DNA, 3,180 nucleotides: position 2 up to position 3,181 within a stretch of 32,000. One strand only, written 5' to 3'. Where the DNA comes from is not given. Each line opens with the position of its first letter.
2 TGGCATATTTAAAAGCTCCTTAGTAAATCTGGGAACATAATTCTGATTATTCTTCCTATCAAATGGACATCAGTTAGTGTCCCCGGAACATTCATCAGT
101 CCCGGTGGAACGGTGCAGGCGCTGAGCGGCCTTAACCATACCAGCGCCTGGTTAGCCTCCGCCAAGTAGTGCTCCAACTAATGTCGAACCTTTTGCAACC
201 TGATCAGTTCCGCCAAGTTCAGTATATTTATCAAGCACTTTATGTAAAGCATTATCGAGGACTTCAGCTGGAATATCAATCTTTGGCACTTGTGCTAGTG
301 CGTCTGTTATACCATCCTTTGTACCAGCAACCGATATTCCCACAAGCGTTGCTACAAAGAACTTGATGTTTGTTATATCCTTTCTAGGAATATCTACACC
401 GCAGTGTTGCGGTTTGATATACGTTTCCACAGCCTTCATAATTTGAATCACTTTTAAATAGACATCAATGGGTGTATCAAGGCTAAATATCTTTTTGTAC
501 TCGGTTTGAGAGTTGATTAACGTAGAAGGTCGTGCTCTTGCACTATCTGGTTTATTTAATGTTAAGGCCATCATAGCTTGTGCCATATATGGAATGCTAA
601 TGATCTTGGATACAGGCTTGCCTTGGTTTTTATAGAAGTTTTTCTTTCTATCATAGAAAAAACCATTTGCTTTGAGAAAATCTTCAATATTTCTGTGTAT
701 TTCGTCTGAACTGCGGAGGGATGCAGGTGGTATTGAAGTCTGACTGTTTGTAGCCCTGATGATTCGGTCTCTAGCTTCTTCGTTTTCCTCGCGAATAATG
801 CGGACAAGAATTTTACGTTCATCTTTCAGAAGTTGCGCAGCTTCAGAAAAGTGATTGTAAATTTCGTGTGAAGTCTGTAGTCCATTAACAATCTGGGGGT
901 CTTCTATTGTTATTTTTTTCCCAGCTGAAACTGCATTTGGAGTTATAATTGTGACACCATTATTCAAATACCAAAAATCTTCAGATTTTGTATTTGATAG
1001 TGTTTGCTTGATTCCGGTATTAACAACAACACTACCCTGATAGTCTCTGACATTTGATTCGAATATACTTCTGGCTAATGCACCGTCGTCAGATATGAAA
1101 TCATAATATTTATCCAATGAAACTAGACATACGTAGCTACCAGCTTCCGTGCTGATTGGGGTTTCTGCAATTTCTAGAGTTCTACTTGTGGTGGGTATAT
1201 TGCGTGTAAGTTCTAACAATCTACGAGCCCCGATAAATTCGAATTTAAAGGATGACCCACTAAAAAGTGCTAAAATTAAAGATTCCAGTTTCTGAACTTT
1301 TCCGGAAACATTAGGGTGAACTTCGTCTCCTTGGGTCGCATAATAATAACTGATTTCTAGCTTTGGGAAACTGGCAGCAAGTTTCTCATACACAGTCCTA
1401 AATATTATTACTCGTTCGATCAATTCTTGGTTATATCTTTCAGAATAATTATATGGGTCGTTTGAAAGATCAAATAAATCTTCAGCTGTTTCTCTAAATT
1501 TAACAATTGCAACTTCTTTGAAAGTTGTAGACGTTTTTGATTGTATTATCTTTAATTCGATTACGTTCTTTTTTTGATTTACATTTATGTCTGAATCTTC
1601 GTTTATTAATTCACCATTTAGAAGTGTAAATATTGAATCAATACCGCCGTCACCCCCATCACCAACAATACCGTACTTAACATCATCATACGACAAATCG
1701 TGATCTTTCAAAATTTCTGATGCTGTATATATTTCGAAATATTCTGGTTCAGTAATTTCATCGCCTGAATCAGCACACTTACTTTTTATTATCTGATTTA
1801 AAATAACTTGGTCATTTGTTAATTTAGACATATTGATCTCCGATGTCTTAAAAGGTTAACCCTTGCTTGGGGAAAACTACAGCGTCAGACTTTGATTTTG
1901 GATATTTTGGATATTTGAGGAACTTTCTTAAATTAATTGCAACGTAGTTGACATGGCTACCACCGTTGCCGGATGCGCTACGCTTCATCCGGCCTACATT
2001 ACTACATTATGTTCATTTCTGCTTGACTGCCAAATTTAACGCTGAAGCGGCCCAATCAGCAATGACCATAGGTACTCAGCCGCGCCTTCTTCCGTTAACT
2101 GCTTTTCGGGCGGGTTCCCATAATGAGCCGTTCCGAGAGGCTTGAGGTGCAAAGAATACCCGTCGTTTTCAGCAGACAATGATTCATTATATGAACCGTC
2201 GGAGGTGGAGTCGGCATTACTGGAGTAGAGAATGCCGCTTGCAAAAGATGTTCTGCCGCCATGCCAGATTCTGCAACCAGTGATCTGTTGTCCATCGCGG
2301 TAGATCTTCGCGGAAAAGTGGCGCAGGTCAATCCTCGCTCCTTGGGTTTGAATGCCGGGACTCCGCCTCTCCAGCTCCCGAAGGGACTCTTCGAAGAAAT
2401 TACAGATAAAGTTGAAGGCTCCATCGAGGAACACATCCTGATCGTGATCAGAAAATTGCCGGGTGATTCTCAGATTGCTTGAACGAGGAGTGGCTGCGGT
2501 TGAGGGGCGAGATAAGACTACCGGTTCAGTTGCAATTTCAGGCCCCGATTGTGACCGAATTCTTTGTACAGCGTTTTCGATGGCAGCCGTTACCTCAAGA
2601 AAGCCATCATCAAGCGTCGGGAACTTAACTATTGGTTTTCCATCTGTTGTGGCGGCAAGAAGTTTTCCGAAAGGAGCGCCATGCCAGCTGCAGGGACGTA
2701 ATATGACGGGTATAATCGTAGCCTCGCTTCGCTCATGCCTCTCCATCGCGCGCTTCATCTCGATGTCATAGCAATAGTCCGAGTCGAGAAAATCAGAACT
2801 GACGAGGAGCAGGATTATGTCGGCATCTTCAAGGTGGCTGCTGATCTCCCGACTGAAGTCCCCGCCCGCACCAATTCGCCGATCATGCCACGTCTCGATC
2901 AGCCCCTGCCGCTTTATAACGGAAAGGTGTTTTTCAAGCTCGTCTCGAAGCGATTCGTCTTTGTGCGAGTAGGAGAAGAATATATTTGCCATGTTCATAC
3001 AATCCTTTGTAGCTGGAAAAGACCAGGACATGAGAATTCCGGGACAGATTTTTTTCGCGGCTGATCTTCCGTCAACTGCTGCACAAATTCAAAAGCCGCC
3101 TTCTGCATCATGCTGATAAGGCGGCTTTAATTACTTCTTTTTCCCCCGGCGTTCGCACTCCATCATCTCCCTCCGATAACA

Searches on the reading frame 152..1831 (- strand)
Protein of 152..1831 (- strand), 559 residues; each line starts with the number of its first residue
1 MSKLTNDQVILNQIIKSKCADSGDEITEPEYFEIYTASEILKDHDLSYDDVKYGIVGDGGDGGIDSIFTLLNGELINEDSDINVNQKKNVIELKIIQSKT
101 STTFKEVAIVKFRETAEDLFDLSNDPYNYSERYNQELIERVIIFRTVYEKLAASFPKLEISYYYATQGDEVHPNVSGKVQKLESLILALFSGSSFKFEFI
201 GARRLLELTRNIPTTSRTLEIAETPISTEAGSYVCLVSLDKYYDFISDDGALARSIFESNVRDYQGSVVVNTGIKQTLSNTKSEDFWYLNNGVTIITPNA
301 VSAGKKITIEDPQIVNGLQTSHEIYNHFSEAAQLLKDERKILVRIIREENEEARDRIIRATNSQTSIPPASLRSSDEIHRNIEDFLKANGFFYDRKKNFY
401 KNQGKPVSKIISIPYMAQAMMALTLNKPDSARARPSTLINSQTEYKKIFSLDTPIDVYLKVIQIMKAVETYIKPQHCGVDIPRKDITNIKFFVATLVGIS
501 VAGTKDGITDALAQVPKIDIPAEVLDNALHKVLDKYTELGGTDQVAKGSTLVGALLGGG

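Call 42: search_protein_families(library=pfam, proteins=[window:152-1831:-], max_evalue=0.001)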
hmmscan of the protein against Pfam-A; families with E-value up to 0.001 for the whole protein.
window:152-1831:- (559 aa): 1 family
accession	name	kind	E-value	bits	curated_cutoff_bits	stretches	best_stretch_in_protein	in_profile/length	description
PF10592.14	AIPR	-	1e-39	137.5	25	1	257-475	1-248/308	AIPR protein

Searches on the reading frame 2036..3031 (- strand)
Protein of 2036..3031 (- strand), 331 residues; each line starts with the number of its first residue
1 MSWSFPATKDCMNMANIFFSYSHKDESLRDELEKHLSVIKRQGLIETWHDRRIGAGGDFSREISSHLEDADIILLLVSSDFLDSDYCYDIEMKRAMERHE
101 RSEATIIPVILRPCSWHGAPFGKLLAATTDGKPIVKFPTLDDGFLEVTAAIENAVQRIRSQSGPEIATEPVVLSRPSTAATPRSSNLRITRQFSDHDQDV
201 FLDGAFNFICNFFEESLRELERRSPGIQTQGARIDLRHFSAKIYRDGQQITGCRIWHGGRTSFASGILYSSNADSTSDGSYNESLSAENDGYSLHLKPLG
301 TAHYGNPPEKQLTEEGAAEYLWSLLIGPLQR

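Call 42: search_protein_families(library=pfam, proteins=[window:2036-3031:-], max_evalue=0.001)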
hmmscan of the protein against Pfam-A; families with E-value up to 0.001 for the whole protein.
window:2036-3031:- (331 aa): 2 families
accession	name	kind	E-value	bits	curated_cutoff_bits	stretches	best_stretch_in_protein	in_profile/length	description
PF13676.11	TIR_2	-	3.6e-15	56.9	28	1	17-117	1-96/122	TIR domain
PF01582.25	TIR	-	9.8e-07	29.2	21.3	1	19-114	8-99/179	TIR domain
